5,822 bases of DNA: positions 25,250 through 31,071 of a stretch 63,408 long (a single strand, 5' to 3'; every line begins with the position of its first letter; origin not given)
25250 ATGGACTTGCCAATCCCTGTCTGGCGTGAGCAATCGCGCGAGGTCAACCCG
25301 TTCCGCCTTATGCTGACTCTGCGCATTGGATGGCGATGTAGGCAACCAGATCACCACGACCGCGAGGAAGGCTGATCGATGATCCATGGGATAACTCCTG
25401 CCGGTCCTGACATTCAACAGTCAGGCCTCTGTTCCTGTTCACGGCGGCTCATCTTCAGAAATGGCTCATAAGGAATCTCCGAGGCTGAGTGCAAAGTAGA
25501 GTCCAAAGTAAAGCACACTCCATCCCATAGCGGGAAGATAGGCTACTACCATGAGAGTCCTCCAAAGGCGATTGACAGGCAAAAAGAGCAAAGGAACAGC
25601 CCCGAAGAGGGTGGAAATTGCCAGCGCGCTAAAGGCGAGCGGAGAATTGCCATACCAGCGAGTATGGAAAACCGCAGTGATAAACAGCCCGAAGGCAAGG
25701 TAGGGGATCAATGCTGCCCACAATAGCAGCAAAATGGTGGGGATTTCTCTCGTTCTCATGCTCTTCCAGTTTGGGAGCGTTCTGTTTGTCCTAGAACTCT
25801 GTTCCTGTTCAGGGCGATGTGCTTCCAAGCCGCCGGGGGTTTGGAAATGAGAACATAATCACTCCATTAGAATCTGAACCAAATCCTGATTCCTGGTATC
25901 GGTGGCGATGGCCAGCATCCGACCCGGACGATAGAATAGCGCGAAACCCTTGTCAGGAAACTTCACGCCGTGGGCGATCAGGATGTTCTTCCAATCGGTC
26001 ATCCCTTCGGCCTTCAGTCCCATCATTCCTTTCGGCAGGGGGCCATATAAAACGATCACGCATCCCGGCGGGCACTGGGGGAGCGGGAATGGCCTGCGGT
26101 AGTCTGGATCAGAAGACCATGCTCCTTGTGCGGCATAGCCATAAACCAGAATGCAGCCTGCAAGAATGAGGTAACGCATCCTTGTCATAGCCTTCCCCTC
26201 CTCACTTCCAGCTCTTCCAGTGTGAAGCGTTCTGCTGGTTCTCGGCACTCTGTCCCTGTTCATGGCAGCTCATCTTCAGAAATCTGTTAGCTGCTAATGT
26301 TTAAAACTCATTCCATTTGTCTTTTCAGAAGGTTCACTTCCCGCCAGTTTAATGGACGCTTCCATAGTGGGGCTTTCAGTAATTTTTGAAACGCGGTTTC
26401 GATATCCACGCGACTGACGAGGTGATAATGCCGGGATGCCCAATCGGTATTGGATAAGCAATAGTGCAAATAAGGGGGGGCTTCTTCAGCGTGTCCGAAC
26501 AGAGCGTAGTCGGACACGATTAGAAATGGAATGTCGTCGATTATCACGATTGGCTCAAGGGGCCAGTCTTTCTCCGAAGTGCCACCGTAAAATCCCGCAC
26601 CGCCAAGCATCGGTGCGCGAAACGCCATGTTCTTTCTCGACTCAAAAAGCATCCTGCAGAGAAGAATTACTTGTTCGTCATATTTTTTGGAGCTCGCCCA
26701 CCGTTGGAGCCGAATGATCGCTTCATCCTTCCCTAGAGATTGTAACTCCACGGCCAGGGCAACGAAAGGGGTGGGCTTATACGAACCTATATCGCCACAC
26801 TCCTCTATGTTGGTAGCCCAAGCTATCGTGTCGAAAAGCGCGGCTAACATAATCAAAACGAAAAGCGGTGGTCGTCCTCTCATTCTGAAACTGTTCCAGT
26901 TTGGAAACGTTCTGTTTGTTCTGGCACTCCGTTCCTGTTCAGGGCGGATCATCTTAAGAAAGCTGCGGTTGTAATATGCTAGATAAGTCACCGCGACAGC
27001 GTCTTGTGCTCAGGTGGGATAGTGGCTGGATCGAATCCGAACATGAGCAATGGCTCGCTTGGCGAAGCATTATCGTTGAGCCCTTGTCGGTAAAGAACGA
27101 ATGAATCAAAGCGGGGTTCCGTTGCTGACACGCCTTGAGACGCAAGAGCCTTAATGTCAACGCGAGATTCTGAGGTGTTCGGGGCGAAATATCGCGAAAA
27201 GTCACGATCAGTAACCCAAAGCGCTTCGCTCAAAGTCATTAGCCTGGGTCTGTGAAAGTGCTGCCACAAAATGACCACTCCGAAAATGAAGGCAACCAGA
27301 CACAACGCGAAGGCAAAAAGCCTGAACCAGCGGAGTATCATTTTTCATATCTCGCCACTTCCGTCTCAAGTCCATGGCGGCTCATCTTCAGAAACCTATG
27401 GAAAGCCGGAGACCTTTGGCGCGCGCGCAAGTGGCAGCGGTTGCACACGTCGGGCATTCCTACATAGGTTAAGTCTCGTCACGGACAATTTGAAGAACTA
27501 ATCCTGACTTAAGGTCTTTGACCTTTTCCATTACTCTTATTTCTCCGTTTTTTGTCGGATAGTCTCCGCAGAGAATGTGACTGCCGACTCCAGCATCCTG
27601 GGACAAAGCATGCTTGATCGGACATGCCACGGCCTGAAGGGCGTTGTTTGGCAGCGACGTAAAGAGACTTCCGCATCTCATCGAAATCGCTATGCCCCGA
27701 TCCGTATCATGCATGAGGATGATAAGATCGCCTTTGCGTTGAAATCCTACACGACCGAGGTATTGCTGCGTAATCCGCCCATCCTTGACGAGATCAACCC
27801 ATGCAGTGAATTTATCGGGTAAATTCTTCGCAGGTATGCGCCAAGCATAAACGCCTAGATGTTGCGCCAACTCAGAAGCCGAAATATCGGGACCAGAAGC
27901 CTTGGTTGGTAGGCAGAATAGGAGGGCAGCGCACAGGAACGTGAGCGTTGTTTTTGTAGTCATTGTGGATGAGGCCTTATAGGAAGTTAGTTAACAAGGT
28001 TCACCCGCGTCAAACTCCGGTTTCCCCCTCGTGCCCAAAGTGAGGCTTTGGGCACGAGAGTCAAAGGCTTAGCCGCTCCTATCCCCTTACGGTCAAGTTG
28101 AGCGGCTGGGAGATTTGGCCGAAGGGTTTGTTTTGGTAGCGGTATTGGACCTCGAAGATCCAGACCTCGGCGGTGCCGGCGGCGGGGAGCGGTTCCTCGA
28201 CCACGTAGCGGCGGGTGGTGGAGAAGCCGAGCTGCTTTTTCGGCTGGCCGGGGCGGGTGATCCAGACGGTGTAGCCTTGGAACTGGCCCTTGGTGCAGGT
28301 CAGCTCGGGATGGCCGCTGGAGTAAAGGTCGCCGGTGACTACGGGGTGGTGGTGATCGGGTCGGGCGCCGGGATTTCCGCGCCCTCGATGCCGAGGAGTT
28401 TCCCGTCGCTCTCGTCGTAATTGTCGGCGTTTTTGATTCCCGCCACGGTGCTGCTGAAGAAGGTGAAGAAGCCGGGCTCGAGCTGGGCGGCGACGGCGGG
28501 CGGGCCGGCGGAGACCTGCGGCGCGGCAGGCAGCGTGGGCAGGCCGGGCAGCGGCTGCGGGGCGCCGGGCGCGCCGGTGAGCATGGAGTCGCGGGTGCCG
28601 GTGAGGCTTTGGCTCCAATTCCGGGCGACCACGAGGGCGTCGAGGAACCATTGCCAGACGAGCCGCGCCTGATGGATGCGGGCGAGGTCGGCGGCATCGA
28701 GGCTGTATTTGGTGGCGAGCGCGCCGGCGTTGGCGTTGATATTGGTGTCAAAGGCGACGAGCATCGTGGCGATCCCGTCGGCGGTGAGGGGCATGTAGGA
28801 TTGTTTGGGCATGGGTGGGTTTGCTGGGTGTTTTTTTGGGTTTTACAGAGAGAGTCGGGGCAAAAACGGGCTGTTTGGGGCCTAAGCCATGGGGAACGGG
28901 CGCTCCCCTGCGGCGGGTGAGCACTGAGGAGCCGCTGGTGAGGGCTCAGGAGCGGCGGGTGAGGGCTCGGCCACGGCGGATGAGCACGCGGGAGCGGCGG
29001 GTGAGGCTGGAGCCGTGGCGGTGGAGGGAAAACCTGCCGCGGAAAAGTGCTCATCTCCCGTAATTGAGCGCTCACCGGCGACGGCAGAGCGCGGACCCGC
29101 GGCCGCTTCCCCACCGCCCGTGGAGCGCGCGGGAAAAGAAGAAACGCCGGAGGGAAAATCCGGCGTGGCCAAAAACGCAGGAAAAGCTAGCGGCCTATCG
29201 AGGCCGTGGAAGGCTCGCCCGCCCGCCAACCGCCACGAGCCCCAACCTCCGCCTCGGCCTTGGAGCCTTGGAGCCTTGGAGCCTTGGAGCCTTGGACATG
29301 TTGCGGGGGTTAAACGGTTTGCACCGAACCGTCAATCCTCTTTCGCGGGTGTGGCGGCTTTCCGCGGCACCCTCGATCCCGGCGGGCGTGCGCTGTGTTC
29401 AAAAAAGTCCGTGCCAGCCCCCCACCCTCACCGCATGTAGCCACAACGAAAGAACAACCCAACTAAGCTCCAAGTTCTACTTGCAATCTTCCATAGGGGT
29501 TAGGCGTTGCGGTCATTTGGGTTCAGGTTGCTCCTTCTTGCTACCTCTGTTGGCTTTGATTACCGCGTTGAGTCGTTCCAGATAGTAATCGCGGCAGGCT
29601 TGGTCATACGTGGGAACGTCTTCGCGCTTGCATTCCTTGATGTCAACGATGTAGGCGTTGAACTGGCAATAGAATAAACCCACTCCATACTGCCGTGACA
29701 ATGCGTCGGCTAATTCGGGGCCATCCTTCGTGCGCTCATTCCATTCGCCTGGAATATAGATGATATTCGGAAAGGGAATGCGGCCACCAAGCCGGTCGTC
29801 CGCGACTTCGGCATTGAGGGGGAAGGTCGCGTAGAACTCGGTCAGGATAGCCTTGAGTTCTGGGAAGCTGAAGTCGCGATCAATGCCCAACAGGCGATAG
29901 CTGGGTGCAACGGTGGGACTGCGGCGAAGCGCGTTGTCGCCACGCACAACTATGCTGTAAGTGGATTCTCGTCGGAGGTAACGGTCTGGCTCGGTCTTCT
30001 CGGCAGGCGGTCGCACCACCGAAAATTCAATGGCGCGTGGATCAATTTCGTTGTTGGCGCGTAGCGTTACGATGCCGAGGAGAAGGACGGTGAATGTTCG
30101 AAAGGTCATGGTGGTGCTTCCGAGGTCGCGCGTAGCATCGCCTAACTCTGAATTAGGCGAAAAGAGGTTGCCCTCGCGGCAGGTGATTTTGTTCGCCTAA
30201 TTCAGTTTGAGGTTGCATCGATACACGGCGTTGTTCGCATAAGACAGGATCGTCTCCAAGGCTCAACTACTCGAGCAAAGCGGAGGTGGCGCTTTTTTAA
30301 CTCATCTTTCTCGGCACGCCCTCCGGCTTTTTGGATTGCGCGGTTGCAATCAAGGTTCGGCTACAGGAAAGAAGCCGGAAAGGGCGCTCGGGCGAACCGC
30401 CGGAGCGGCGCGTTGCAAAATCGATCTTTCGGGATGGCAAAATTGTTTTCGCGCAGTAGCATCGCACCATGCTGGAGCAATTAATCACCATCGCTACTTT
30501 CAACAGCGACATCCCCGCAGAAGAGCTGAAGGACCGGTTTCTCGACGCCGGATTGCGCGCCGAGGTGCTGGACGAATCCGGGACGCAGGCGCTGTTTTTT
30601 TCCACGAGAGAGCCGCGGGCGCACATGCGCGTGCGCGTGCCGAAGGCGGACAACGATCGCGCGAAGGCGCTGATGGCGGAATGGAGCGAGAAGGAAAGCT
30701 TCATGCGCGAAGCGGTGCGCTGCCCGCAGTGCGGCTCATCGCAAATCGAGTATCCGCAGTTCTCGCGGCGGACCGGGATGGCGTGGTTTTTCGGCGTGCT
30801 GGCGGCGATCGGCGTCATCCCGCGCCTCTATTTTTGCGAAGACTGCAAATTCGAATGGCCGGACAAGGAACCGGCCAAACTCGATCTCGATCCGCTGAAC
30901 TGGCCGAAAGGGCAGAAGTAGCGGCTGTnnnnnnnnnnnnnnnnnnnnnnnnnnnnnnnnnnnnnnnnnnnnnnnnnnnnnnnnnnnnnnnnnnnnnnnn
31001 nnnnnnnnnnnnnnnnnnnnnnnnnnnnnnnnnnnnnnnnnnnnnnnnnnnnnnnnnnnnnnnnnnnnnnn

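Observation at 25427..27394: Conserved bipartite intergenic module of about 70 nt separating unrelated small ORFs: a cassette-array-like organisation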

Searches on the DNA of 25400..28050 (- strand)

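Call 71: search_dna_similar(query=window:25400-28050:-, collection=plasmids, mode=distant, max_rows=5)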
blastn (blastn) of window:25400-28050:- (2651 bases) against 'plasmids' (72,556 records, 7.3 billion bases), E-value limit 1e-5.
No match.

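Call 72: search_dna_similar(query=window:25400-28050:-, collection=phages, mode=distant, max_rows=5)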
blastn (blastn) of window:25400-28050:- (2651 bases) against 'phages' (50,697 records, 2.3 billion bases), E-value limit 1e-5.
No match.

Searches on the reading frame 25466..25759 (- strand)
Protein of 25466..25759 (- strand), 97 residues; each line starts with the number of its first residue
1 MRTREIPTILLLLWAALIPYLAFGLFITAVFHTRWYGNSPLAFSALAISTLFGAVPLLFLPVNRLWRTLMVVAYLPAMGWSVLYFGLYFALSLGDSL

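Call 11: search_protein_families(library=pfam, proteins=[window:25466-25759:-], max_evalue=0.1)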
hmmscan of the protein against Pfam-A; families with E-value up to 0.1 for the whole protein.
window:25466-25759:- (97 aa): 0 families

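Call 36: list_cluster_members(proteins=[window:25466-25759:-, window:25859-26179:-, window:26308-26850:-, window:26988-27341:-, window:27469-27963:-, window:28339-28812:-])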
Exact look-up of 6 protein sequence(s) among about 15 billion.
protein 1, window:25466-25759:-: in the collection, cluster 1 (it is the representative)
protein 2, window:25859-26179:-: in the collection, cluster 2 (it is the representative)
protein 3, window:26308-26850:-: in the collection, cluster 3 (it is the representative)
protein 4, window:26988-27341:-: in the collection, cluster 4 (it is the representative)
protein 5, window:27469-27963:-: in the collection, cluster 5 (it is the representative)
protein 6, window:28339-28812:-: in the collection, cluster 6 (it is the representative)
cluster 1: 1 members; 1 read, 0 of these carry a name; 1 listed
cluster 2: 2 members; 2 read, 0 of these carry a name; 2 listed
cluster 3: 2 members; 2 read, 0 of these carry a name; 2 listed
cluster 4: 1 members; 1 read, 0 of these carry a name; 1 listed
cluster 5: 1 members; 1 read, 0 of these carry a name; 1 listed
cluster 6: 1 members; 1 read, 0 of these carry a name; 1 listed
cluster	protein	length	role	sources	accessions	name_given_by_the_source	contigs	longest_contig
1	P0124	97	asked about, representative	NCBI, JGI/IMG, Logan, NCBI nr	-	-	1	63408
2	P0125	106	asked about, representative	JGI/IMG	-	-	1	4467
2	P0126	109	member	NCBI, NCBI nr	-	-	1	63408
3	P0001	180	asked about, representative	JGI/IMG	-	-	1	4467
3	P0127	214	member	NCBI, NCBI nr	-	-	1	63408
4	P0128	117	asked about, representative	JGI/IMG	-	-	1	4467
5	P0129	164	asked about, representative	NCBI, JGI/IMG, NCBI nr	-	-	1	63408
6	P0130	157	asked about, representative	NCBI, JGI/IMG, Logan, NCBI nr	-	-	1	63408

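Call 39: search_protein_families(library=phrogs, proteins=[window:25466-25759:-], max_evalue=0.01)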
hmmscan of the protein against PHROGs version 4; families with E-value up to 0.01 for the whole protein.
window:25466-25759:- (97 aa): 0 families

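Call 40: search_protein_families(library=ncbifam, proteins=[window:25466-25759:-], max_evalue=0.01)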
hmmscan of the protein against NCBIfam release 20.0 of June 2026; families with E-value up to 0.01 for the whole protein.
window:25466-25759:- (97 aa): 0 families

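Call 73: search_protein_families(library=padloc, proteins=[window:25466-25759:-], max_evalue=0.01)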
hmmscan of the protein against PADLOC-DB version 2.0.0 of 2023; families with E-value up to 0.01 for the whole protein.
window:25466-25759:- (97 aa): 0 families

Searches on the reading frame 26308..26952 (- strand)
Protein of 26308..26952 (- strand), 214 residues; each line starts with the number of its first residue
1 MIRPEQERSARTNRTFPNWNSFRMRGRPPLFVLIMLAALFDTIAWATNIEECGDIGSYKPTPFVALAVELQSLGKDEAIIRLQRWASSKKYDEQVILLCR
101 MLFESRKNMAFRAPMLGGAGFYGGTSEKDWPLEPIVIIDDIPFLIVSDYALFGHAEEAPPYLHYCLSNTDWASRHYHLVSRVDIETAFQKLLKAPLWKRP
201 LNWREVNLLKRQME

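Call 11: search_protein_families(library=pfam, proteins=[window:26308-26883:-], max_evalue=0.1)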
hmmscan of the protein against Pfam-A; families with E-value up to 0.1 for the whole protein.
window:26308-26883:- (191 aa): 0 families

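Call 24: find_homologous_proteins(query=window:26308-26952:-, max_evalue=0.01)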
Query window:26308-26952:- (214 aa): 3 proteins with E <= 0.01 among 185 candidates.
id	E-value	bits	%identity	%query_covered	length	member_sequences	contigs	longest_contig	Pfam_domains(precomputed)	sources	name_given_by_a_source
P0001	7.6e-119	412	100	84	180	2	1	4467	-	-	-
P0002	7.3e-60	220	59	79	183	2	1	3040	-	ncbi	-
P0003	4.8e-31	125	41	71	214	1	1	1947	-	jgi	jgi:hypothetical protein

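Call 25: find_encoding_contigs(protein=P0002, flank=10000)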
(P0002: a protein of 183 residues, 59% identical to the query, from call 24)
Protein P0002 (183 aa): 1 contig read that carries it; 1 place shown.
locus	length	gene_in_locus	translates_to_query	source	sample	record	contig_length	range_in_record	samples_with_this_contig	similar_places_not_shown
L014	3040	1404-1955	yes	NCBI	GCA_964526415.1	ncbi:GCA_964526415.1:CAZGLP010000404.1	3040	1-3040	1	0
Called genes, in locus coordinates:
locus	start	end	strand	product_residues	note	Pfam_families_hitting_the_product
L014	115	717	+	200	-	PF06445:GyrI-like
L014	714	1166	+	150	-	PF13451:zf_Tbcl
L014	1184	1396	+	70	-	-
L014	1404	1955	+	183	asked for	-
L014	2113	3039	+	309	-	?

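Call 26: find_encoding_contigs(protein=P0003, flank=10000)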
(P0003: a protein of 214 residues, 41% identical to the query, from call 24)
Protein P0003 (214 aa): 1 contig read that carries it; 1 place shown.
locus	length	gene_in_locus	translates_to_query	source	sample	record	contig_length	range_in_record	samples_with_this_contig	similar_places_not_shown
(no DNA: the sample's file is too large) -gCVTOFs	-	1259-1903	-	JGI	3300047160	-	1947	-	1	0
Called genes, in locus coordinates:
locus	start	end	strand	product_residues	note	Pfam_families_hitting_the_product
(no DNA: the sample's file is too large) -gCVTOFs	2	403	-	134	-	?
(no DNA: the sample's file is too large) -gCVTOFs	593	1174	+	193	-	PF24838:8xMP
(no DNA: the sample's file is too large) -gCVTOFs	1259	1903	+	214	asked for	-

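Call 39: search_protein_families(library=phrogs, proteins=[window:26308-26883:-], max_evalue=0.01)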
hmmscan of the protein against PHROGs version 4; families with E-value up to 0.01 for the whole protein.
window:26308-26883:- (191 aa): 0 families

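Call 40: search_protein_families(library=ncbifam, proteins=[window:26308-26883:-], max_evalue=0.01)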
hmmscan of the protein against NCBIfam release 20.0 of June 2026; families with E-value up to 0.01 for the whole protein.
window:26308-26883:- (191 aa): 0 families

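Call 60: predict_structure(alignment_id=A2)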
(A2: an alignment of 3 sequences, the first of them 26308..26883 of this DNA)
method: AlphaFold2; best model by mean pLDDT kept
length: 191 residues; sequences in the alignment: 3
mean_pLDDT: 67.1   pTM: 0.66
mean pLDDT of the five models: 67.1, 60.6, 50.7, 47.6, 37.6
residues with pLDDT >= 90: 10; 70-90: 101; 50-70: 29; < 50: 51
segments of 3 or more residues with pLDDT < 50: 1-22, 91-110, 123-131
pLDDT, mean of each block of 10 residues (from residue 1): 44 39 69 71 85 90 86 81 57 37 42 70 43 71 77 75 84 77 76 65
secondary structure, 60 per line:
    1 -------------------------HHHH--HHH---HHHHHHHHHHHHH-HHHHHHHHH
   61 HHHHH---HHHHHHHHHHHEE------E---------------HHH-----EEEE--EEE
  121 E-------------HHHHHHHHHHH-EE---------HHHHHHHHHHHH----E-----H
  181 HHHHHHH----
elements in order: H26-29 H38-50 H52-65 H69-79 E112-115 E118-121 H135-145 H158-169 H180-187

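Call 63: fold_search(model_id=the predicted structure, library=pdb)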
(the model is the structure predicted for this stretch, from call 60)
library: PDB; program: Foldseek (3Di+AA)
matches with E <= 10: 5; with E <= 0.001: 0
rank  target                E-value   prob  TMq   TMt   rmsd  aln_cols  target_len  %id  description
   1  5yjc_B                2.2e+00  0.02  0.14  0.12  17.1       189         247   14  Structural insights into the CRISPR-Cas-associated ribonuclease activity of Staphylococcus epidermidis Csm6 (released 2018-10-17)
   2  3sad                  6.7e+00  0.02  0.14  0.05  18.4        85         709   12  Crystal structure of Mycobacterium tuberculosis malate synthase in complex with 4-(2-mehtylphenyl)-2,4-dioxobutanoic aci (released 2012-11-07)
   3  6qw6_5J               8.0e+00  0.06  0.21  0.06   5.1        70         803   18  Structure of the human U5.U4/U6 tri-snRNP at 2.9A resolution. (released 2019-04-17)
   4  2ihv_C                9.0e+00  0.01  0.11  0.05  10.8        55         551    9  Carboxyethylarginine synthase from Streptomyces clavuligerus: 5-guanidinovaleric acid complex (released 2007-09-18)
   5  8r0a_N                9.6e+00  0.05  0.21  0.06   3.9        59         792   19  Cryo-EM structure of the cross-exon pre-B+5'ss complex (released 2024-05-22)

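Call 73: search_protein_families(library=padloc, proteins=[window:26308-26883:-], max_evalue=0.01)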
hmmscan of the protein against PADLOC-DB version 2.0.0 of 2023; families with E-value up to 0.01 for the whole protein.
window:26308-26883:- (191 aa): 0 families

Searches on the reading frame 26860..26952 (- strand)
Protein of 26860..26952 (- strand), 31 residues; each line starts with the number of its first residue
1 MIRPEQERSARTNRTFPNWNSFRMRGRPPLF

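Call 64: search_protein_representatives(alignment_id=A3)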
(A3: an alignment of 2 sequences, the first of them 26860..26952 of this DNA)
Query: 2 sequences, 33 profile positions. Proteins with E-value up to 0.001 (for the whole library): 3; up to 1e-10: 0; up to 1e-30: 0. The best 3 are listed.
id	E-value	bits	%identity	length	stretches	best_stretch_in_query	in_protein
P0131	2.4e-05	39.9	-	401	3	5-31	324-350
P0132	5.5e-05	38.7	-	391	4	5-31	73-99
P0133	4.0e-04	36.0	-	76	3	6-22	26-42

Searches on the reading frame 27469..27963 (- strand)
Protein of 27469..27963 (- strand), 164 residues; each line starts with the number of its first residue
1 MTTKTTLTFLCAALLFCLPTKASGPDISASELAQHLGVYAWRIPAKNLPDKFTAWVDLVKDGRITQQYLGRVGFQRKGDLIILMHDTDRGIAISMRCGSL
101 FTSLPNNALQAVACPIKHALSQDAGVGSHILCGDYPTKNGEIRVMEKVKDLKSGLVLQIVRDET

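Call 11: search_protein_families(library=pfam, proteins=[window:27469-27963:-], max_evalue=0.1)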
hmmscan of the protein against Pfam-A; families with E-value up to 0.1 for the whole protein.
window:27469-27963:- (164 aa): 0 families

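Call 14: find_encoding_contigs(protein=window:27469-27963:-, flank=10000, max_places=10)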
Protein window:27469-27963:- (164 aa): 1 contig read that carries it; 1 place shown.
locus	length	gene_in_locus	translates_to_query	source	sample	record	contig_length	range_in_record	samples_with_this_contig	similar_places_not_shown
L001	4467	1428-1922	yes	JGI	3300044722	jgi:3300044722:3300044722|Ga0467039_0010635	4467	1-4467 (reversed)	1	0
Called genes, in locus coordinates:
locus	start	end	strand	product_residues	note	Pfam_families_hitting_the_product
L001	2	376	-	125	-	?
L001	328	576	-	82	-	-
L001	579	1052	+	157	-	-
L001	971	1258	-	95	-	-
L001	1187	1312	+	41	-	-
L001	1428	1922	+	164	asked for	-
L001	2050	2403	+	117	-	-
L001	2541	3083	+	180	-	-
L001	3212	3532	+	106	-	-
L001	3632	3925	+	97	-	-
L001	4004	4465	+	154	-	?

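Call 39: search_protein_families(library=phrogs, proteins=[window:27469-27963:-], max_evalue=0.01)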
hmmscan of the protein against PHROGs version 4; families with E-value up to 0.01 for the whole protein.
window:27469-27963:- (164 aa): 0 families

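Call 40: search_protein_families(library=ncbifam, proteins=[window:27469-27963:-], max_evalue=0.01)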
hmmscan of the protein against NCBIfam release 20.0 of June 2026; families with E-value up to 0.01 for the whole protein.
window:27469-27963:- (164 aa): 0 families

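Call 73: search_protein_families(library=padloc, proteins=[window:27469-27963:-], max_evalue=0.01)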
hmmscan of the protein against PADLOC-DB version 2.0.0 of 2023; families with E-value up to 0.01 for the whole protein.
window:27469-27963:- (164 aa): 0 families

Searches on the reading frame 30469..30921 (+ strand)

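Call 21: search_protein_families(library=pfam, proteins=[window:30469-30921:+], max_evalue=0.001)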
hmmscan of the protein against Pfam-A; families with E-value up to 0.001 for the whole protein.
window:30469-30921:+ (150 aa): 2 families
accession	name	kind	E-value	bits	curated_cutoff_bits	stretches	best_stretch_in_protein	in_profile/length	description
PF09413.15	DUF2007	-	0.0003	21.3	25.7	1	6-72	2-65/66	Putative prokaryotic signal transducing protein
PF23451.1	Zn_ribbon_PaaD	-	0.00093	19.2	27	0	75-94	7-26/53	PaaD zinc beta ribbon domain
